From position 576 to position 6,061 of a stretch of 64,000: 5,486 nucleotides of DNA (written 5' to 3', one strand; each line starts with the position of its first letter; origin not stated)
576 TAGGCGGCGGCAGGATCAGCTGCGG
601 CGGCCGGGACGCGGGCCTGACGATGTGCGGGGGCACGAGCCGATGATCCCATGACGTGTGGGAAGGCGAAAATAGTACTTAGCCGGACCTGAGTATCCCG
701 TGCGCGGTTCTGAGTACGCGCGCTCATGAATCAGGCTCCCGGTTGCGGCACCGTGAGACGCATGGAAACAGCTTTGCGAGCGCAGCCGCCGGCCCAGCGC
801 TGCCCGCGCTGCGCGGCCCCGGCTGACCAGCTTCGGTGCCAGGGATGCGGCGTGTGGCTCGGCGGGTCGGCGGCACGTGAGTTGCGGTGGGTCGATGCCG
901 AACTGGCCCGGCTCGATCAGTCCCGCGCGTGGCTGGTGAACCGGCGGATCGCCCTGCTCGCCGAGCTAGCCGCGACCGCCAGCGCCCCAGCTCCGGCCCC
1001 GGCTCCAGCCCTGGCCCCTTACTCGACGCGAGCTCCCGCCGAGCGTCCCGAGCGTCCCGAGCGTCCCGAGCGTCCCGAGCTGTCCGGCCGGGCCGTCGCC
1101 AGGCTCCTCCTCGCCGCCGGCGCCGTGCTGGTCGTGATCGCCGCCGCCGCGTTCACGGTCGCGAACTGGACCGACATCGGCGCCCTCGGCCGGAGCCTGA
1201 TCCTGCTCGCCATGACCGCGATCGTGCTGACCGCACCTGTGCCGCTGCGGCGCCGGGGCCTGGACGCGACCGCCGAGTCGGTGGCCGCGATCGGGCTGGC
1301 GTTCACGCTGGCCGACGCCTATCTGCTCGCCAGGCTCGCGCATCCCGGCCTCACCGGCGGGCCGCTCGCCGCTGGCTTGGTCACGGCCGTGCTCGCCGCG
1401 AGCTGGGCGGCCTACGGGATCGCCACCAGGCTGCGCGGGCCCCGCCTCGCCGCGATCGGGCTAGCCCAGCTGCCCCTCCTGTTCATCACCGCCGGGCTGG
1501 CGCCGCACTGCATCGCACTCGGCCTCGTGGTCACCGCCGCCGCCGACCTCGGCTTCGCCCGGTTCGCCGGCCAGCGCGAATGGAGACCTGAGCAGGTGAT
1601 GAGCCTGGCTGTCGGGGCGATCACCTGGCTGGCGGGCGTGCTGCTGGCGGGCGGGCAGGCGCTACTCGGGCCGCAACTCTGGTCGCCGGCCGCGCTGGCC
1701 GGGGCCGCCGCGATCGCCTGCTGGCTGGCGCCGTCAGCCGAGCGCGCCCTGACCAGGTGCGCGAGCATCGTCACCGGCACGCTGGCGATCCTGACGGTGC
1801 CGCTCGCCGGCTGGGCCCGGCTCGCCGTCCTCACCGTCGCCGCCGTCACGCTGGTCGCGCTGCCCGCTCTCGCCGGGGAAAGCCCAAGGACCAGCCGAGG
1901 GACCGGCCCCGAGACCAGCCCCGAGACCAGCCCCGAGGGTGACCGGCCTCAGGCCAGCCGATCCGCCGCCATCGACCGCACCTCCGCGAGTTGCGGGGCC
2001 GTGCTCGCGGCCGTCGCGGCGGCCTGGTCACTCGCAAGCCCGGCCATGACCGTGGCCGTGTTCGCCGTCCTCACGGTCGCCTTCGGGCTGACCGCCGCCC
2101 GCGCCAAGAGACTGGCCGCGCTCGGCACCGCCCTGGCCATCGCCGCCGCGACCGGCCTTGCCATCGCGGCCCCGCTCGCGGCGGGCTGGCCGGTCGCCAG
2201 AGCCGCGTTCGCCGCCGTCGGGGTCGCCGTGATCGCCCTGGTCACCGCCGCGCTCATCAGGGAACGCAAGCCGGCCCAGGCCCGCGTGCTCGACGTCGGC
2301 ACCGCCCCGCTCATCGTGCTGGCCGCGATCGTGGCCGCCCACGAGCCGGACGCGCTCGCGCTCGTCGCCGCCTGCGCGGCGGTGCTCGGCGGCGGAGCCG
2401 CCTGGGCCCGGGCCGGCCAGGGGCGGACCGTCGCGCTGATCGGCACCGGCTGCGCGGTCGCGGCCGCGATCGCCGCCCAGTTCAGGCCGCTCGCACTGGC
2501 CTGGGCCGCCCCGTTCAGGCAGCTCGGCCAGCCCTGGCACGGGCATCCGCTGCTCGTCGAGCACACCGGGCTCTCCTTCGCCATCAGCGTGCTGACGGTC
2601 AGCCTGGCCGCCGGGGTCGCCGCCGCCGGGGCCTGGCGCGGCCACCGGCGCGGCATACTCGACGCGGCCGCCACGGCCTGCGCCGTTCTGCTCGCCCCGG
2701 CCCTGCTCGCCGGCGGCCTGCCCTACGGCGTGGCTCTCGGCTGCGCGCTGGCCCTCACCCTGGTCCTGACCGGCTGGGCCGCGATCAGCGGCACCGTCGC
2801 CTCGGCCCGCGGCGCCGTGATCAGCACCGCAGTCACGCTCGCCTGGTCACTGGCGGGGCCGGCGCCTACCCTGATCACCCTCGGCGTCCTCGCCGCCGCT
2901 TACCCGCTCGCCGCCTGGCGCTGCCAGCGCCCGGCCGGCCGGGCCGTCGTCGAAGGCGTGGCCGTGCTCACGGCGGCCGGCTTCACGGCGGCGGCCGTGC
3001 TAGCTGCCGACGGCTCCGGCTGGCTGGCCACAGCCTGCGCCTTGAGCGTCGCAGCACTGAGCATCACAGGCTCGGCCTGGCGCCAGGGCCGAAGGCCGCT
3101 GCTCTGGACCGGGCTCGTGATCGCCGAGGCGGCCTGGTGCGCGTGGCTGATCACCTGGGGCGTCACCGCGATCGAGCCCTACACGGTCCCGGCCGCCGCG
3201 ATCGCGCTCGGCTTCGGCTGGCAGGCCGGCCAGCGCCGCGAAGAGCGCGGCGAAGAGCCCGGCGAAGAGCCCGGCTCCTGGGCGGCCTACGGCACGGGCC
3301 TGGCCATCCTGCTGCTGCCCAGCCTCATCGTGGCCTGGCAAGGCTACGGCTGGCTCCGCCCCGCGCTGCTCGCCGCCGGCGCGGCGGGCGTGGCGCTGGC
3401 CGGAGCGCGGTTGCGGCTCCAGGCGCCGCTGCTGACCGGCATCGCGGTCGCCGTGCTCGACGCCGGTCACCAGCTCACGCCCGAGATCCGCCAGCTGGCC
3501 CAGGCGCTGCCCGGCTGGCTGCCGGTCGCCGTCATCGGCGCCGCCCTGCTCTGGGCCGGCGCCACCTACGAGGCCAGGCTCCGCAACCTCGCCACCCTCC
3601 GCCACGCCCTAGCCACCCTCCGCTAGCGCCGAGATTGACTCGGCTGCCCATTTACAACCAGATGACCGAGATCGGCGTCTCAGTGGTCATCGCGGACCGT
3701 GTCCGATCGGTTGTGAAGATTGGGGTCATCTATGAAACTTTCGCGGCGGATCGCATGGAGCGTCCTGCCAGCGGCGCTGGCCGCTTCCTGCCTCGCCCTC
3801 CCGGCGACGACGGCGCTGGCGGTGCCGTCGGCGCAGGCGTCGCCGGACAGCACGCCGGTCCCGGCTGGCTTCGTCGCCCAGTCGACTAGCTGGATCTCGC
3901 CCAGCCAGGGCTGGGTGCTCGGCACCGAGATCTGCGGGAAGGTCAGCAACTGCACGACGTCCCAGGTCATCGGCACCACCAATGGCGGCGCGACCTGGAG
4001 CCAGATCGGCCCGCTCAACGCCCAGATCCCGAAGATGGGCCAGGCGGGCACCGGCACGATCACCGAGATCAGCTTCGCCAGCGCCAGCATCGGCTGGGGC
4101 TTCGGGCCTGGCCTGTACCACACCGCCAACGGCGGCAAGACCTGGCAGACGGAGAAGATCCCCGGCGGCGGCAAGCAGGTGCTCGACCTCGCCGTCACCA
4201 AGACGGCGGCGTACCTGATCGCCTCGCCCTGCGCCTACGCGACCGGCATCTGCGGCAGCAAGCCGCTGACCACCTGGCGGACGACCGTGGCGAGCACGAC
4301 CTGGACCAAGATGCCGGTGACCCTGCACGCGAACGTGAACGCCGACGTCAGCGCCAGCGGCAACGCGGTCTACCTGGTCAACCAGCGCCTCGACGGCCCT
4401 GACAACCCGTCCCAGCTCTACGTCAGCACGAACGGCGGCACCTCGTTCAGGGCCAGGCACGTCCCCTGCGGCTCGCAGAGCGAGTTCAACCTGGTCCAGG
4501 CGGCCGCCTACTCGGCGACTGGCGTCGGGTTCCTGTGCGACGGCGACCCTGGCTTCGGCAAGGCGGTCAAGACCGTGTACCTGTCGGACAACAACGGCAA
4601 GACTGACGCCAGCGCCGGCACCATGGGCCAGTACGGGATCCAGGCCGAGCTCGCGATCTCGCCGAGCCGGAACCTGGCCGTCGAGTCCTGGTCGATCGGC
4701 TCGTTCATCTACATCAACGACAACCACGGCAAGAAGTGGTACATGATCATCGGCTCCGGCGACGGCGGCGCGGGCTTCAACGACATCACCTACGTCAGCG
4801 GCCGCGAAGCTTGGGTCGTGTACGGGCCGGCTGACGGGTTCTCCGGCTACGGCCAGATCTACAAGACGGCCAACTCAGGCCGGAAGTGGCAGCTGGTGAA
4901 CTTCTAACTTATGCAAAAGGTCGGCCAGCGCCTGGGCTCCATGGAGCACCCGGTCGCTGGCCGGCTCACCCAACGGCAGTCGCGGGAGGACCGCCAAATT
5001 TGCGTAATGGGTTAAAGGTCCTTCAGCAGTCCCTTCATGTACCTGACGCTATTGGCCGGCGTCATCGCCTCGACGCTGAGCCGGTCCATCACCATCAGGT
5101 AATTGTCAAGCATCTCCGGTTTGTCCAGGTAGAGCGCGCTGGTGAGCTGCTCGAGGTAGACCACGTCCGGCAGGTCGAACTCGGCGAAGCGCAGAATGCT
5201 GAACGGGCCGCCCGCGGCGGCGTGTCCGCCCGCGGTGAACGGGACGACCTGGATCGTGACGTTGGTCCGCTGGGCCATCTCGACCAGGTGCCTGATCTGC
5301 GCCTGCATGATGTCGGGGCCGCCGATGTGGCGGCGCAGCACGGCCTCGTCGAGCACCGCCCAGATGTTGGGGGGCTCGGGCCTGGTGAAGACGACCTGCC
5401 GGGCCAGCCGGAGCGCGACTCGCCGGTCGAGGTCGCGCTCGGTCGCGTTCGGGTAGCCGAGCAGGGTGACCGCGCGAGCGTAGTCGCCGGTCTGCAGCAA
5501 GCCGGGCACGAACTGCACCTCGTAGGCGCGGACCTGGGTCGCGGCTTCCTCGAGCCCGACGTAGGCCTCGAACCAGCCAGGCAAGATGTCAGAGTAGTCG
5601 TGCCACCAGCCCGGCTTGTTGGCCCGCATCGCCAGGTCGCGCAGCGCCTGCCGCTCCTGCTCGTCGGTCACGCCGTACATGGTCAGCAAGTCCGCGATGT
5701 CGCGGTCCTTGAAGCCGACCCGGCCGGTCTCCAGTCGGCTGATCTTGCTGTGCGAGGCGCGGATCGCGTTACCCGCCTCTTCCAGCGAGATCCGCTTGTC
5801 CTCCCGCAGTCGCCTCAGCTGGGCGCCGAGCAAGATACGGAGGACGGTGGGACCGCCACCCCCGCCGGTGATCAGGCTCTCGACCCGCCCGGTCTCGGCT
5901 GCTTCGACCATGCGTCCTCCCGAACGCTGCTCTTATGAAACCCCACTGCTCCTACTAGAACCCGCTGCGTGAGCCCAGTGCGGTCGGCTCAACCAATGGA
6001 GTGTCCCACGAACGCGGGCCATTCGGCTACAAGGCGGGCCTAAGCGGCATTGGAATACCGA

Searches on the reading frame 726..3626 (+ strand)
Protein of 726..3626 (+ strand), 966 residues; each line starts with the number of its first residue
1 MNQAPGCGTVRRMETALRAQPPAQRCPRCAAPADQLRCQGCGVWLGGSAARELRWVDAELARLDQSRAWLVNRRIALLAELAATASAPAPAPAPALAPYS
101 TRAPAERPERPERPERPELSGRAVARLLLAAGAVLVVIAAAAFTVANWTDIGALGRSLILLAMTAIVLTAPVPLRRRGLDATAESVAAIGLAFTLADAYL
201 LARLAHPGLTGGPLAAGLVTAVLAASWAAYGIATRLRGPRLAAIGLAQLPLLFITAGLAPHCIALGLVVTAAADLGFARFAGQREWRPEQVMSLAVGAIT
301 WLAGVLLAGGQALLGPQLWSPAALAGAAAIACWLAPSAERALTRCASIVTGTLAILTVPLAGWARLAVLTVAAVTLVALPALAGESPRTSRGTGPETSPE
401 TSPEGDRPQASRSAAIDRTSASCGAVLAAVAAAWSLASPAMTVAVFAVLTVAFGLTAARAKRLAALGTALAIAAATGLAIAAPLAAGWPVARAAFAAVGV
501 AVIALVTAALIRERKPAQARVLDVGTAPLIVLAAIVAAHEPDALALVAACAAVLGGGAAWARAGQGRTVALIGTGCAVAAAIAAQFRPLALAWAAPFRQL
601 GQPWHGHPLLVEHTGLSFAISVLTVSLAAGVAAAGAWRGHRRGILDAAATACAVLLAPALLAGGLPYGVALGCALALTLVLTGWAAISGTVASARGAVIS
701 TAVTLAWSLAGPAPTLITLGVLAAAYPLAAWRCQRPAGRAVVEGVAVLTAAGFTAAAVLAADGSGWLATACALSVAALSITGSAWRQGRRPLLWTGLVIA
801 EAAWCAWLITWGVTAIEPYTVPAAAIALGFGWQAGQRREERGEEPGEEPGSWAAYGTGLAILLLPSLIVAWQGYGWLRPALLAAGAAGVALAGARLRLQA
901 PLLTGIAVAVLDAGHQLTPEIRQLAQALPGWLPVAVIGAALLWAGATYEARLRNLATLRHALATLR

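Call 11: search_protein_families(library=pfam, proteins=[window:726-3626:+], max_evalue=0.001)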
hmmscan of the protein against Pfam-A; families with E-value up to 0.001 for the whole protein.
window:726-3626:+ (966 aa): 1 family
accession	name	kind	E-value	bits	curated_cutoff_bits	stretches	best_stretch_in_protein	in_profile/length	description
PF09925.14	DUF2157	-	1.2e-06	28.7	32.4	1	114-228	24-136/146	Predicted membrane protein (DUF2157)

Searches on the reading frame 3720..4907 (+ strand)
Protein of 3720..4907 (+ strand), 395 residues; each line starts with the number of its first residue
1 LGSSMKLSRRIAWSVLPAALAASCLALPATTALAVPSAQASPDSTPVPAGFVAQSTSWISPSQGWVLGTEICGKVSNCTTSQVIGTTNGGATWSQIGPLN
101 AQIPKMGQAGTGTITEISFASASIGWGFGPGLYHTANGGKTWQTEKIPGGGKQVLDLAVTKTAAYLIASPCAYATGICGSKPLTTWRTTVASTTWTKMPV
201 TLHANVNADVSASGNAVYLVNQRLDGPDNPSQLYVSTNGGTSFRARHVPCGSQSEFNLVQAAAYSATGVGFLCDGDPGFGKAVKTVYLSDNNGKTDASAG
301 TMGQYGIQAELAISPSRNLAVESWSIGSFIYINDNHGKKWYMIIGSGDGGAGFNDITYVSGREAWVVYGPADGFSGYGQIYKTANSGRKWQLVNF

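Call 11: search_protein_families(library=pfam, proteins=[window:3720-4907:+], max_evalue=0.001)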
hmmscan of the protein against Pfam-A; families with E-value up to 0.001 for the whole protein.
window:3720-4907:+ (395 aa): 1 family
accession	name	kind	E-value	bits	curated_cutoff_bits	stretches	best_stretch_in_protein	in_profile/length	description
PF15902.12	Sortilin-Vps10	-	2.8e-06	26.8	33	0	132-244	3-110/446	Sortilin, neurotensin receptor 3,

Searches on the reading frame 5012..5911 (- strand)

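Call 11: search_protein_families(library=pfam, proteins=[window:5012-5911:-], max_evalue=0.001)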
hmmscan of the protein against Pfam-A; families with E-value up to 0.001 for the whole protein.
window:5012-5911:- (299 aa): 2 families
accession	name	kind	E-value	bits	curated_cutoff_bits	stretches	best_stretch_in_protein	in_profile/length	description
PF19054.6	DUF5753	-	1.8e-61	207.3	23.4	1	114-292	1-176/178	Domain of unknown function (DUF5753)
PF13560.12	HTH_31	-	6.2e-16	58.9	27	1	28-90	2-64/64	Helix-turn-helix domain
